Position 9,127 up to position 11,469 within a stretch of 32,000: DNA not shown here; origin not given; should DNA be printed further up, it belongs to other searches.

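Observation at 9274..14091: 1605-aa secreted protein combining extreme acidity with 36 cysteines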

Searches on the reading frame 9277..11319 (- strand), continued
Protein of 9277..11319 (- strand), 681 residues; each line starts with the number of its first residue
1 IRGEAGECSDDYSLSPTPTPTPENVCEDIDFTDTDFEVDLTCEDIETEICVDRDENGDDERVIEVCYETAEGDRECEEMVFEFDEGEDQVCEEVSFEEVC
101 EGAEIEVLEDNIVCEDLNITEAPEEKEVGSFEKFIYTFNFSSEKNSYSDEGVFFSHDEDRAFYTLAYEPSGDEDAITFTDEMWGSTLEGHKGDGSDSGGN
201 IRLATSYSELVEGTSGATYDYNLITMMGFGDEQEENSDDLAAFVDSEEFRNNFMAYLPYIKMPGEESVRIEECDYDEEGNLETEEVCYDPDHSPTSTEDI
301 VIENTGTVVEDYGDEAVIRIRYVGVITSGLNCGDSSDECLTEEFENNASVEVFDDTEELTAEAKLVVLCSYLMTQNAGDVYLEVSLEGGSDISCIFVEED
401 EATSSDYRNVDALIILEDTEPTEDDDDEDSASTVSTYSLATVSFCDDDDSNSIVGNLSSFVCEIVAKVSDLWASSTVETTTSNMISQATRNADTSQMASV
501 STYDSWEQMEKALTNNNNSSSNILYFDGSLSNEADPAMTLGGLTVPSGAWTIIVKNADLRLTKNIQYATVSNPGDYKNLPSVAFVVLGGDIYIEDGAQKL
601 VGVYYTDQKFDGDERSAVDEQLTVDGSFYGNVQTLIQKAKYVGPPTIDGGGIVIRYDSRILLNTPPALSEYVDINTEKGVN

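Call 73: list_cluster_members(proteins=[P0061, P0067, P0073, P0085, P0095, P0115, P0121, P0133, P0145, P0151])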
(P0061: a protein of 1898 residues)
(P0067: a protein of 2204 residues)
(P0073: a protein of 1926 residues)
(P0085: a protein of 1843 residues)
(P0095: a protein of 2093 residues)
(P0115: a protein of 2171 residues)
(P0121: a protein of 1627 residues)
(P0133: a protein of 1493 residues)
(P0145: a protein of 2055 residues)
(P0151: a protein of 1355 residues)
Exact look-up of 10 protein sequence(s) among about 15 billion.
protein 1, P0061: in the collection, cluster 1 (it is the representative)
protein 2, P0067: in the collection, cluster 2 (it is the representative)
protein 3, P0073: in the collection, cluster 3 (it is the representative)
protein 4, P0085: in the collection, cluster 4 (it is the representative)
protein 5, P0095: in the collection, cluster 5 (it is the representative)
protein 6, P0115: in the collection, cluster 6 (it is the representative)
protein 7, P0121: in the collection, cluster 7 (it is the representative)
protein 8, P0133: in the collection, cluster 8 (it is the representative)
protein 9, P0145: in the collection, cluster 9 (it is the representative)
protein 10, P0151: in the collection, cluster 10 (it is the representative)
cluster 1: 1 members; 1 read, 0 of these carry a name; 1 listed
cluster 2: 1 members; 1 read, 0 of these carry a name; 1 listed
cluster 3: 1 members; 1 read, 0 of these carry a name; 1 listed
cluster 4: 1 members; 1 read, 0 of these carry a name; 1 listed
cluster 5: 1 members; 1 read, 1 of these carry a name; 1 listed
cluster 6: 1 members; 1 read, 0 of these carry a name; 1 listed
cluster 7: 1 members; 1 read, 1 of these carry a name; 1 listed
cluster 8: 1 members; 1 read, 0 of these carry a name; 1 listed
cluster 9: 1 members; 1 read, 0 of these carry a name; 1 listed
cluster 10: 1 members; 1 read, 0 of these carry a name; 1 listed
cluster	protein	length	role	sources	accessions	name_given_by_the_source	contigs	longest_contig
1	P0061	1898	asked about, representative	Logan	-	-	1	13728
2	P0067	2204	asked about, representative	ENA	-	-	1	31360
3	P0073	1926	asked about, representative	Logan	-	-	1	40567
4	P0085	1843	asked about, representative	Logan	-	-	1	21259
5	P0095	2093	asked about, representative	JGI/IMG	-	hypothetical protein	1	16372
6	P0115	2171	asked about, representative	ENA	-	-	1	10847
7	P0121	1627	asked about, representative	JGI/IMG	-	hypothetical protein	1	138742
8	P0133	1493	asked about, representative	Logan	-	-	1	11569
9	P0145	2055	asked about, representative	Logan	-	-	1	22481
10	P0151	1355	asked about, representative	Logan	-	-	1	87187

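Call 74: find_encoding_contigs(protein=P0046, flank=10000, max_places=1)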
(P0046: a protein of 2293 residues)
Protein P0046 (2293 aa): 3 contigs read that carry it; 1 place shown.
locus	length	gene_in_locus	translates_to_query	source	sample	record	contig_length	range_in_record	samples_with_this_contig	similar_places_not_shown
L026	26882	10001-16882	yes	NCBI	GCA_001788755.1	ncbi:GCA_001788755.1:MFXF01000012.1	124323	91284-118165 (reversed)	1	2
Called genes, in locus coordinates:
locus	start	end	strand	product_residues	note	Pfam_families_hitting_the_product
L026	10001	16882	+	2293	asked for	PF13948:DUF4215 (weak), PF17210:SdrD_B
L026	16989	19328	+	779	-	PF14397:ATPgrasp_ST, PF02655:ATP-grasp_3 (faint), PF08014:MATCAP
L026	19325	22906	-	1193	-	PF02811:PHP, PF07733:DNA_pol3_alpha, PF17657:DNA_pol3_finger, PF14579:HHH_6, PF01336:tRNA_anti-codon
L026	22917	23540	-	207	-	PF10502:Peptidase_S26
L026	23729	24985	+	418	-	-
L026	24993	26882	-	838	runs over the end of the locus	PF01820:Dala_Dala_lig_N, PF02655:ATP-grasp_3 (faint), PF07478:Dala_Dala_lig_C, PF01820:Dala_Dala_lig_N, PF07478:Dala_Dala_lig_C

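Call 75: find_encoding_contigs(protein=P0121, flank=10000, max_places=1)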
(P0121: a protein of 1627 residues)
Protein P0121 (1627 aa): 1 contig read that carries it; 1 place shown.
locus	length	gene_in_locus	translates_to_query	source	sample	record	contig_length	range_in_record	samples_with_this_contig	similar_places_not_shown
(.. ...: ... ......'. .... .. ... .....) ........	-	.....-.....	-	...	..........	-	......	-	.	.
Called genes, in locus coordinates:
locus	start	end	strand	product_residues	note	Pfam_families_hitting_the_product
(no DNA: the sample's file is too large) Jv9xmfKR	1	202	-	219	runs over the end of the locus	PF00121:TIM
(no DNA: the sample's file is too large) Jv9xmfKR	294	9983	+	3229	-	-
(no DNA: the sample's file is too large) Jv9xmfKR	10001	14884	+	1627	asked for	-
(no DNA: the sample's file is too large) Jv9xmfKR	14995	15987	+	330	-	PF06144:DNA_pol3_delta, PF21694:DNA_pol3_delta_C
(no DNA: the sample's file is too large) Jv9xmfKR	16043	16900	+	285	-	PF01978:TrmB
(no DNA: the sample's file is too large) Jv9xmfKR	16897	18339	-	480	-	PF01425:Amidase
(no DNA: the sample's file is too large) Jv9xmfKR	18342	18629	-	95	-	PF02686:GatC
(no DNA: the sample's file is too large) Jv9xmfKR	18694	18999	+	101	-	-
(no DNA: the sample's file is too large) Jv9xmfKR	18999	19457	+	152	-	PF01467:CTP_transf_like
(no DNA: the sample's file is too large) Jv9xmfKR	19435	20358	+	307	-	PF18075:FtsX_ECD, PF02687:FtsX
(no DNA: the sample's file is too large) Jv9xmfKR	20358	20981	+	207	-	PF11967:RecO_N, PF02565:RecO_C (weak)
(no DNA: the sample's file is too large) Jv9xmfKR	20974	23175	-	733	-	PF13328:HD_4, PF04607:RelA_SpoT, PF02824:TGS, PF28438:RelA_RIS, PF13291:ACT_4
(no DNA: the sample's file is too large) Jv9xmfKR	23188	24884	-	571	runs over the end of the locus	-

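Call 76: find_encoding_contigs(protein=P0151, flank=10000, max_places=1)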
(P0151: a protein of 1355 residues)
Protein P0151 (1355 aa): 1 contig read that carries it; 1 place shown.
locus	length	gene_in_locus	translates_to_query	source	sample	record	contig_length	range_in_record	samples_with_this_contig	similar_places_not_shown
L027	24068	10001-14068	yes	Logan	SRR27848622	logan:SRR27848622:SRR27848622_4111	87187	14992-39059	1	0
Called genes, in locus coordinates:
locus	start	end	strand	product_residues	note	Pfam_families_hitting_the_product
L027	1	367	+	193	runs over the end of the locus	-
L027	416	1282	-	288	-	PF01509:TruB_N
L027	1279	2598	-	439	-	PF08245:Mur_ligase_M, PF02875:Mur_ligase_C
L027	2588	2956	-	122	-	PF01687:Flavokinase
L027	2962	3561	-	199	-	PF02482:Ribosomal_S30AE, PF16321:Ribosom_S30AE_C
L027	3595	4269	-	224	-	PF00121:TIM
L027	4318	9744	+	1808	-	-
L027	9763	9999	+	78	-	-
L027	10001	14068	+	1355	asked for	-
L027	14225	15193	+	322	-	PF06144:DNA_pol3_delta, PF21694:DNA_pol3_delta_C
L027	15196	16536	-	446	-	PF03951:Gln-synt_N, PF00120:Gln-synt_C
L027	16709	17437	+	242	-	PF01978:TrmB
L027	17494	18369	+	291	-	-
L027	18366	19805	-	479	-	PF01425:Amidase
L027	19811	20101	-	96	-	PF02686:GatC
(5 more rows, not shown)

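Call 77: find_encoding_contigs(protein=P0041, flank=10000, max_places=1)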
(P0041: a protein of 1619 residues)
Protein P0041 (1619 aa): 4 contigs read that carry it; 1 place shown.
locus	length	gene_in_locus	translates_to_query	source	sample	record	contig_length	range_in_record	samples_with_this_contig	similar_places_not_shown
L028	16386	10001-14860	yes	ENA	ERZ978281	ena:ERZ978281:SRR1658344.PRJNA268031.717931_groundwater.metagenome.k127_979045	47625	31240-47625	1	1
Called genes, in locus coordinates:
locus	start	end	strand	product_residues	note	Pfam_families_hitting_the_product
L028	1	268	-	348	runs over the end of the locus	PF00953:Glycos_transf_4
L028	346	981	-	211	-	PF01509:TruB_N, PF16198:TruB_C_2 (weak)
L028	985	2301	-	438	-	PF08245:Mur_ligase_M, PF02875:Mur_ligase_C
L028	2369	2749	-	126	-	PF01687:Flavokinase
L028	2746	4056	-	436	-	PF04932:Wzy_C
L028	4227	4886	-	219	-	PF00121:TIM, PF05690:ThiG (faint)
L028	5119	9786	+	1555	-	PF01476:LysM (faint)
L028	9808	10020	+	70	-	-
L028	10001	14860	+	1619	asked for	-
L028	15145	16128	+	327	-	PF06144:DNA_pol3_delta, PF21694:DNA_pol3_delta_C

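Call 87: fold_search(model_id=the predicted structure, library=viral)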
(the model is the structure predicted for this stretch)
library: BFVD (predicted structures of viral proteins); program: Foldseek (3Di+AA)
matches with E <= 10: 666; with E <= 0.001: 20
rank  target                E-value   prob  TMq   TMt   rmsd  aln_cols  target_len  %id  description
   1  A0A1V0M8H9            8.4e-06  1.00  0.15  0.15  14.6       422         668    8  Envelope glycoprotein C [Columbid alphaherpesvirus 1]
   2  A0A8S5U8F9            1.5e-05  0.96  0.12  0.18  30.4       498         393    7  Clumping factor [Siphoviridae sp. ct9j27]
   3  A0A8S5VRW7            5.4e-05  1.00  0.13  0.12  13.6       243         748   12  (no name in the UniProt tables at hand)
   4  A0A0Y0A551            9.0e-05  0.98  0.14  0.19  19.9       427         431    6  Envelope glycoprotein C [Macropodid alphaherpesvirus 1]
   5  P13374                9.5e-05  0.97  0.12  0.19  14.5       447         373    8  Envelope glycoprotein C homolog [Meleagrid herpesvirus 1 (strain FC126)]
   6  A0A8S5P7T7            1.1e-04  1.00  0.15  0.13  13.4       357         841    7  FN3 [Siphoviridae sp. ctmYS12]
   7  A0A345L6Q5            2.1e-04  0.84  0.11  0.17  22.6       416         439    7  Uncharacterized protein [Serratia phage Scapp]
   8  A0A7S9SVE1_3          2.3e-04  0.13  0.08  0.06  36.2       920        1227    9  (no name in the UniProt tables at hand)
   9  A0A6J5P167            2.5e-04  0.30  0.09  0.06  22.5       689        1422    7  Fibronectin type III [uncultured Caudovirales phage]
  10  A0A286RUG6            2.6e-04  0.92  0.12  0.12  16.7       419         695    8  Envelope glycoprotein C [Beluga whale alphaherpesvirus 1]
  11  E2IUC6                2.8e-04  0.94  0.13  0.15  12.8       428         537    8  Envelope glycoprotein C [Saimiriine herpesvirus 1 (strain MV-5-4-PSL)]
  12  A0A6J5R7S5            2.9e-04  0.99  0.14  0.14   9.7       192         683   10  Peptidase S8/S53 domain containing protein [uncultured Caudovirales phage]
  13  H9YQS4                2.9e-04  0.82  0.12  0.21  18.9       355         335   10  (no name in the UniProt tables at hand)
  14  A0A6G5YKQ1            4.4e-04  0.57  0.11  0.11  25.2       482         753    8  (no name in the UniProt tables at hand)
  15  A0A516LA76            4.6e-04  0.94  0.17  0.13  13.4       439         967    8  (no name in the UniProt tables at hand)
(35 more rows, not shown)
